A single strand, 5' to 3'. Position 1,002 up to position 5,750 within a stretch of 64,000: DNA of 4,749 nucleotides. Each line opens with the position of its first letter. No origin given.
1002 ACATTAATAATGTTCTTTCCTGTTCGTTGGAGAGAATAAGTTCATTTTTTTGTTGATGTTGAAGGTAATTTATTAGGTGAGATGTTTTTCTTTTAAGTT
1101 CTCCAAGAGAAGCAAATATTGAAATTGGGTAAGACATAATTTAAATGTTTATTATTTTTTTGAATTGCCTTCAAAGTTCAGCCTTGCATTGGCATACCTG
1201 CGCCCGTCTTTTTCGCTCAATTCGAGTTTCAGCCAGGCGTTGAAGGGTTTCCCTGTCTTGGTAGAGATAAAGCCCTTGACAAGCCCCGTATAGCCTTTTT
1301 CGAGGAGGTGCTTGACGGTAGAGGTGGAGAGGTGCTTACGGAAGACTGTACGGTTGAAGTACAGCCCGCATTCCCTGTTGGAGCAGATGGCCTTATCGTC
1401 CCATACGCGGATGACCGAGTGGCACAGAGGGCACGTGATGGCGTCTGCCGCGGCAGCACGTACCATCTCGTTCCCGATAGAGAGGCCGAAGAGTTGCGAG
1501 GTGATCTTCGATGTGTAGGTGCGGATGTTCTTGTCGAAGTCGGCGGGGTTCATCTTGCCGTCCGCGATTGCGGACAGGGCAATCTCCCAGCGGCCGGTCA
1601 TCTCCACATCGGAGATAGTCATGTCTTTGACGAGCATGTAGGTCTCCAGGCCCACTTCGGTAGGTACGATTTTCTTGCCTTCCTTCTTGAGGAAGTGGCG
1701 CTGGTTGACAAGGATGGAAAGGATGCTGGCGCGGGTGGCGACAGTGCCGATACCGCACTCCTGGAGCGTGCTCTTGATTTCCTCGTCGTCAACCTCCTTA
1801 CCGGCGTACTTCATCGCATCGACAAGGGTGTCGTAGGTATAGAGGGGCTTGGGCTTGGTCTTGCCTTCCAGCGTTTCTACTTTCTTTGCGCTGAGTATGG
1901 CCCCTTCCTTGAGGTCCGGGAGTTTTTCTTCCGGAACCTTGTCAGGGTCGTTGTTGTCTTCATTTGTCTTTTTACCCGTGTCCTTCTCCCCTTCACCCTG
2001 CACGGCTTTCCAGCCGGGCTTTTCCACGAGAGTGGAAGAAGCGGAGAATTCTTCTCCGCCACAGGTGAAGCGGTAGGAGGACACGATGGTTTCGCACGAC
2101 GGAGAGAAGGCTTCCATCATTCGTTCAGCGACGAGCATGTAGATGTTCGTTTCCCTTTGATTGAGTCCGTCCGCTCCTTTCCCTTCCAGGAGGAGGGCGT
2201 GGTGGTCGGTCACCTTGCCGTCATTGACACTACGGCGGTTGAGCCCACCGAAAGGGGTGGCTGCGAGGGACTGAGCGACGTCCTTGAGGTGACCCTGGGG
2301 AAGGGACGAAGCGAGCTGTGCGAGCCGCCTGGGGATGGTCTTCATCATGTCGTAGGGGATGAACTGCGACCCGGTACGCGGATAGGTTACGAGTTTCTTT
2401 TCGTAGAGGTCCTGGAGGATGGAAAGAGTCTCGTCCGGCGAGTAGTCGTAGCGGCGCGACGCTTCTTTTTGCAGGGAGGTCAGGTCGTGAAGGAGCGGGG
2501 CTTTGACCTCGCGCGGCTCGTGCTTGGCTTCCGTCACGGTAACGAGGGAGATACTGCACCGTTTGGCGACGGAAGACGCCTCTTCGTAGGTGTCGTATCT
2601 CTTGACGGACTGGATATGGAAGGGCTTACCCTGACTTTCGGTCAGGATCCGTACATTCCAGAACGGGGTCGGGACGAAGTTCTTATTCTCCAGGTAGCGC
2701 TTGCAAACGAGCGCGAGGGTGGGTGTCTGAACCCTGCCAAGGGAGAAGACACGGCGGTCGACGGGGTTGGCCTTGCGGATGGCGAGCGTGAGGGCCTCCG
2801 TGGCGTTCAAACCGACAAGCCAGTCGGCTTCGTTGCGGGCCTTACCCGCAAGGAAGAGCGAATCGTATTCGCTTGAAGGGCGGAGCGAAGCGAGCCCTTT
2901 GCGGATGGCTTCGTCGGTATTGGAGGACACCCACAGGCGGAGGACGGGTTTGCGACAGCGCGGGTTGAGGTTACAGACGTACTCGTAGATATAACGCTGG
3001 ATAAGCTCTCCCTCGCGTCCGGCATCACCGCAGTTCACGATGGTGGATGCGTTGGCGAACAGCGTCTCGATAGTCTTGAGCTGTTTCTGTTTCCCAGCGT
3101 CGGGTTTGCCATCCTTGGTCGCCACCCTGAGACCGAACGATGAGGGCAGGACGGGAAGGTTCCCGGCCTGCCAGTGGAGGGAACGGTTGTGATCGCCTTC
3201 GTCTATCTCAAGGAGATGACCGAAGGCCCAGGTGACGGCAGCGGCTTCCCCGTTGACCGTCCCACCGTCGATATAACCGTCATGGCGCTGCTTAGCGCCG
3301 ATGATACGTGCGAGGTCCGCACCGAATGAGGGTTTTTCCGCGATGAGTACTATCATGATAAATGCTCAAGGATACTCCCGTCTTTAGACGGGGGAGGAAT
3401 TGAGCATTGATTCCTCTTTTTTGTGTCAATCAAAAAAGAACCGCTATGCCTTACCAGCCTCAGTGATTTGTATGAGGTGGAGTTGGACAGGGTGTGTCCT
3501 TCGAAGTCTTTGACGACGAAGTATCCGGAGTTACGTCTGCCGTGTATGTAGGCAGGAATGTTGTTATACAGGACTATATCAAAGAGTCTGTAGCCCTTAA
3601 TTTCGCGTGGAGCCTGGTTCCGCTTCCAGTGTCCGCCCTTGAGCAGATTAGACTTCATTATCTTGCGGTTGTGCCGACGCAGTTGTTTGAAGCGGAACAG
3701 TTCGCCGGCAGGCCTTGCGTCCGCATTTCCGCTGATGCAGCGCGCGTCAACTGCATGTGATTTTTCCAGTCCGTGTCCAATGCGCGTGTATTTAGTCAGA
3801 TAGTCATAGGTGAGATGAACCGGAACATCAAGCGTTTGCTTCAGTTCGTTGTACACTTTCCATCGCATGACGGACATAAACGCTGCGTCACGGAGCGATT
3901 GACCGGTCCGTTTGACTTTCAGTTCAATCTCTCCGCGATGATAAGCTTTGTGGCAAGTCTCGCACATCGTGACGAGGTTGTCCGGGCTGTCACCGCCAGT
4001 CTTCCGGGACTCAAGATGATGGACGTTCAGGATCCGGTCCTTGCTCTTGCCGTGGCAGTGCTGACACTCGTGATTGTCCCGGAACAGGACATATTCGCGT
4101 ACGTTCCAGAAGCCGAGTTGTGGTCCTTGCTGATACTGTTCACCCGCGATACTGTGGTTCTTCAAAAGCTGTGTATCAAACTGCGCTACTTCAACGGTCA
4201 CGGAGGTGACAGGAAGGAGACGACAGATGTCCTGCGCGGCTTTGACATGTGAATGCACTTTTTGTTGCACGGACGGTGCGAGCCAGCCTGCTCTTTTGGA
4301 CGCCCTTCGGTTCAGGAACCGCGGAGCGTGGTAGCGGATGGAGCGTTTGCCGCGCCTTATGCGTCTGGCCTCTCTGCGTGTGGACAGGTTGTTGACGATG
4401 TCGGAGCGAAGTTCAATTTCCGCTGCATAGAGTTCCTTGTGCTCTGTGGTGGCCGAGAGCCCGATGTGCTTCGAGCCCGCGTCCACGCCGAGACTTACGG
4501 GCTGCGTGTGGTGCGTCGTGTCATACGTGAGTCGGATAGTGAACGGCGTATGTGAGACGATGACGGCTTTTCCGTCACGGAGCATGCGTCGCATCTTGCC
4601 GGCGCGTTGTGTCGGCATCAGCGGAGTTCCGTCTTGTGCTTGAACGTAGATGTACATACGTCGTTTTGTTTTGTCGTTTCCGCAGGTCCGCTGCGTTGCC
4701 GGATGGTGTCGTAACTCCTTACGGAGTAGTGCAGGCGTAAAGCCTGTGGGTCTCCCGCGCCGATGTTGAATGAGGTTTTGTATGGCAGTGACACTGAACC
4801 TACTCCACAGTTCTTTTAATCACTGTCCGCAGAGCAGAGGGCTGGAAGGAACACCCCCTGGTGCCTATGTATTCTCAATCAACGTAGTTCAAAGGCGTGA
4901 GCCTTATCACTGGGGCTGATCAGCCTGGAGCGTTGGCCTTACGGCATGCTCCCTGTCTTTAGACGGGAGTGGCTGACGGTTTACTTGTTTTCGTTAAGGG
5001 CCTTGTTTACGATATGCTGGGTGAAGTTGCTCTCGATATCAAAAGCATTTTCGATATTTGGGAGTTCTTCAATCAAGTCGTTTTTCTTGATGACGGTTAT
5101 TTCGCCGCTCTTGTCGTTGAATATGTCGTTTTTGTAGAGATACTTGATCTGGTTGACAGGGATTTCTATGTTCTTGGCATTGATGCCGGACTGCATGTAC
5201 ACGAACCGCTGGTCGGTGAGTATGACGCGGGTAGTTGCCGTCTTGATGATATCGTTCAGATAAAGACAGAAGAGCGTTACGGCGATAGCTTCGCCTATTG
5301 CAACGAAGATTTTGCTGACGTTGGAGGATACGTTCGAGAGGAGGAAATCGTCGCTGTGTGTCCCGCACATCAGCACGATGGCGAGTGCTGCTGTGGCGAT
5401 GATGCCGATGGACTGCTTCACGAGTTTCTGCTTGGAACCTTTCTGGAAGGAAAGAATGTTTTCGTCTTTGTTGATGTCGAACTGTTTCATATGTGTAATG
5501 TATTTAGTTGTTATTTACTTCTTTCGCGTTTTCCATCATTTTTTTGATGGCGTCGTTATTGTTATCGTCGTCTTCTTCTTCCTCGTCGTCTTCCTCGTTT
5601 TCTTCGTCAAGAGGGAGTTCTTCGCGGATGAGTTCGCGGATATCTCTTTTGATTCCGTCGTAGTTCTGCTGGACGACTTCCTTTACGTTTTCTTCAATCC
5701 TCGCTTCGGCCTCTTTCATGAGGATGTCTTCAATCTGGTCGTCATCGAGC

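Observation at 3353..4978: IscB (OMEGA nuclease) with candidate omegaRNA in a TnpA-less IS200/IS605-like element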

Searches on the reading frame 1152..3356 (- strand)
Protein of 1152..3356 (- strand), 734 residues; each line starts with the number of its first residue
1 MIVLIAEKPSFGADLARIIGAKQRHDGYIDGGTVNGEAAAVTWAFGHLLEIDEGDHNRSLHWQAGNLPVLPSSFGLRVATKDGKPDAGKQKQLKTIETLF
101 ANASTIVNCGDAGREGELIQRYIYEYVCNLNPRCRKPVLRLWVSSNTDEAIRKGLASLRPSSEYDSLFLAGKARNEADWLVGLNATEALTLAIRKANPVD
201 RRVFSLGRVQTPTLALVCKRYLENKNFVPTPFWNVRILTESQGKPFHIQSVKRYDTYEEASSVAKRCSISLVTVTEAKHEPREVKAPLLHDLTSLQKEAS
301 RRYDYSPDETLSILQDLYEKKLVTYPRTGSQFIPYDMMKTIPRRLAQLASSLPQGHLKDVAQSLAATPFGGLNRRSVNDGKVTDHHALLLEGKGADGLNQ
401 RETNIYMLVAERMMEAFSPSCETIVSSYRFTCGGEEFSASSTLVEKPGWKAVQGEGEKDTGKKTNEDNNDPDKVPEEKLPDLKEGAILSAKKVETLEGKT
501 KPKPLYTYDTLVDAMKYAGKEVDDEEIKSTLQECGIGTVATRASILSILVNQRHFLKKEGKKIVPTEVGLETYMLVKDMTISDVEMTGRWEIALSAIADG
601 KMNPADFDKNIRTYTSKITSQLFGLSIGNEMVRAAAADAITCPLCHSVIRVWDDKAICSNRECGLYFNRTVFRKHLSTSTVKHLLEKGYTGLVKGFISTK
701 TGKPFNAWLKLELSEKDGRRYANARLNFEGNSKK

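Call 12: search_protein_families(library=pfam, proteins=[window:1152-3356:-], max_evalue=0.001)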
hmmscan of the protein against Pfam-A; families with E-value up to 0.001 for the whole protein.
window:1152-3356:- (734 aa): 3 families
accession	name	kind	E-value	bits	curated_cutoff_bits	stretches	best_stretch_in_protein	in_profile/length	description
PF01131.25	Topoisom_bac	-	1.8e-102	343.9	35.1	1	163-607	2-409/411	DNA topoisomerase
PF13342.12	Toprim_Crpt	-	1.3e-12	47.9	32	1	662-715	1-53/60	C-terminal repeat of topoisomerase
PF01751.28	Toprim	-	2.8e-10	40.7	23.1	1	3-144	2-94/96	Toprim domain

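Call 18: find_encoding_contigs(protein=window:1152-3356:-, flank=3500, max_places=10)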
Protein window:1152-3356:- (734 aa): 4 contigs read that carry it; 3 places shown.
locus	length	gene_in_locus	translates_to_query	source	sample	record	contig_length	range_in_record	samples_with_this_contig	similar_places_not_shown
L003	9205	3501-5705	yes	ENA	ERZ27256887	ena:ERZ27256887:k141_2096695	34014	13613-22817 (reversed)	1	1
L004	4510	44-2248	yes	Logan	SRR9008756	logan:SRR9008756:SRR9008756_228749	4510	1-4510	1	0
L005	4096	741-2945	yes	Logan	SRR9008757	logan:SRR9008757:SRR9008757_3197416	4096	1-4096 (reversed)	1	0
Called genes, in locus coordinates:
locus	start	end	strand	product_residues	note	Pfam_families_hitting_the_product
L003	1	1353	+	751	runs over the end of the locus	PF14293:YWFCY, PF02534:T4SS-DNA_transf, PF10412:TrwB_AAD_bind, PF12696:TraG-D_C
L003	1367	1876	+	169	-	-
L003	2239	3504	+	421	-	PF14239:RRXRR, PF01844:HNH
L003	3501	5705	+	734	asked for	PF01751:Toprim, PF01131:Topoisom_bac, PF13342:Toprim_Crpt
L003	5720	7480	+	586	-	-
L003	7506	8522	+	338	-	PF01464:SLT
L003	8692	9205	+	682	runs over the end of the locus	PF00580:UvrD-helicase, PF13245:AAA_19, PF13604:AAA_30 (faint), PF01443:Viral_helicase1 (faint), PF13361:UvrD_C, PF13538:UvrD_C_2 (weak)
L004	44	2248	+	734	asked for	PF01751:Toprim, PF01131:Topoisom_bac, PF13342:Toprim_Crpt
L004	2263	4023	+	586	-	-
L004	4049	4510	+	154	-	?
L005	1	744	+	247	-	?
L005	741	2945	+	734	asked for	PF01751:Toprim, PF01131:Topoisom_bac, PF13342:Toprim_Crpt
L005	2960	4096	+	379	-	?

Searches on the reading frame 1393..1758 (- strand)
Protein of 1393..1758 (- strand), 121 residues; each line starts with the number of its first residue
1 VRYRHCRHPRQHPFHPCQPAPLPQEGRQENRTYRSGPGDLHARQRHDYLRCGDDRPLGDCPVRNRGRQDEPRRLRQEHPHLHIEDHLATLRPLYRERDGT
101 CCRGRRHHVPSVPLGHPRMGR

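Call 45: search_protein_families(library=pfam, alignment_id=A3, max_evalue=0.001)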
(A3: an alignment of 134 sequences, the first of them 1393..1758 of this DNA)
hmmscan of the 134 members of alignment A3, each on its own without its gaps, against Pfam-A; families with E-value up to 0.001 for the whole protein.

A. member 1, window:1393-1758:- (121 aa): 0 families

B. families by the number of members that match (of 134 scanned): 12 families
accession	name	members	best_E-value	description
PF00436.31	SSB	2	8.4e-11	Single-strand binding protein family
PF01797.21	Y1_Tnp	1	1.5e-40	Transposase IS200 like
PF04002.20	RadC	1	8e-33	RadC-like JAB domain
PF18143.6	HAD_SAK_2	1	2.1e-24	HAD domain in Swiss Army Knife RNA repair proteins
PF08843.17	AbiEii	1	1.3e-16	Nucleotidyl transferase AbiEii toxin, Type IV TA system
PF21956.1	DUF6922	1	2.8e-16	Family of unknown function (DUF6922)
PF19514.5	MobC_2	1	1.9e-12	MobC-like protein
PF13614.12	AAA_31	1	1.1e-08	AAA domain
PF01381.28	HTH_3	1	2.4e-08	Helix-turn-helix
PF09140.17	MipZ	1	4.9e-07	ATPase MipZ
PF01656.29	CbiA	1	7.3e-05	CobQ/CobB/MinD/ParA nucleotide binding domain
PF14464.11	Prok-JAB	1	0.0003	Prokaryotic homologs of the JAB domain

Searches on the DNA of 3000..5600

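Call 4: search_rna_families(source=window, start=3000, end=5600, threshold=evalue, max_evalue=10, show_alignments=3)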
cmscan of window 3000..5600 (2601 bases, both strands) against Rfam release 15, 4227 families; matches with E-value up to 10: 2.
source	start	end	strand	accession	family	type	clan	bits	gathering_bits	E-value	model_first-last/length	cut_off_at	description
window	4746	4977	-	RF02033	HEARO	Gene;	-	112.6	83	8.2e-24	1-211/211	no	HNH endonuclease-associated RNA and ORF (HEARO) RNA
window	3282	3417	+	RF00062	HgcC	Gene;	-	28.6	50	0.00048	1-130/130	no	HgcC family RNA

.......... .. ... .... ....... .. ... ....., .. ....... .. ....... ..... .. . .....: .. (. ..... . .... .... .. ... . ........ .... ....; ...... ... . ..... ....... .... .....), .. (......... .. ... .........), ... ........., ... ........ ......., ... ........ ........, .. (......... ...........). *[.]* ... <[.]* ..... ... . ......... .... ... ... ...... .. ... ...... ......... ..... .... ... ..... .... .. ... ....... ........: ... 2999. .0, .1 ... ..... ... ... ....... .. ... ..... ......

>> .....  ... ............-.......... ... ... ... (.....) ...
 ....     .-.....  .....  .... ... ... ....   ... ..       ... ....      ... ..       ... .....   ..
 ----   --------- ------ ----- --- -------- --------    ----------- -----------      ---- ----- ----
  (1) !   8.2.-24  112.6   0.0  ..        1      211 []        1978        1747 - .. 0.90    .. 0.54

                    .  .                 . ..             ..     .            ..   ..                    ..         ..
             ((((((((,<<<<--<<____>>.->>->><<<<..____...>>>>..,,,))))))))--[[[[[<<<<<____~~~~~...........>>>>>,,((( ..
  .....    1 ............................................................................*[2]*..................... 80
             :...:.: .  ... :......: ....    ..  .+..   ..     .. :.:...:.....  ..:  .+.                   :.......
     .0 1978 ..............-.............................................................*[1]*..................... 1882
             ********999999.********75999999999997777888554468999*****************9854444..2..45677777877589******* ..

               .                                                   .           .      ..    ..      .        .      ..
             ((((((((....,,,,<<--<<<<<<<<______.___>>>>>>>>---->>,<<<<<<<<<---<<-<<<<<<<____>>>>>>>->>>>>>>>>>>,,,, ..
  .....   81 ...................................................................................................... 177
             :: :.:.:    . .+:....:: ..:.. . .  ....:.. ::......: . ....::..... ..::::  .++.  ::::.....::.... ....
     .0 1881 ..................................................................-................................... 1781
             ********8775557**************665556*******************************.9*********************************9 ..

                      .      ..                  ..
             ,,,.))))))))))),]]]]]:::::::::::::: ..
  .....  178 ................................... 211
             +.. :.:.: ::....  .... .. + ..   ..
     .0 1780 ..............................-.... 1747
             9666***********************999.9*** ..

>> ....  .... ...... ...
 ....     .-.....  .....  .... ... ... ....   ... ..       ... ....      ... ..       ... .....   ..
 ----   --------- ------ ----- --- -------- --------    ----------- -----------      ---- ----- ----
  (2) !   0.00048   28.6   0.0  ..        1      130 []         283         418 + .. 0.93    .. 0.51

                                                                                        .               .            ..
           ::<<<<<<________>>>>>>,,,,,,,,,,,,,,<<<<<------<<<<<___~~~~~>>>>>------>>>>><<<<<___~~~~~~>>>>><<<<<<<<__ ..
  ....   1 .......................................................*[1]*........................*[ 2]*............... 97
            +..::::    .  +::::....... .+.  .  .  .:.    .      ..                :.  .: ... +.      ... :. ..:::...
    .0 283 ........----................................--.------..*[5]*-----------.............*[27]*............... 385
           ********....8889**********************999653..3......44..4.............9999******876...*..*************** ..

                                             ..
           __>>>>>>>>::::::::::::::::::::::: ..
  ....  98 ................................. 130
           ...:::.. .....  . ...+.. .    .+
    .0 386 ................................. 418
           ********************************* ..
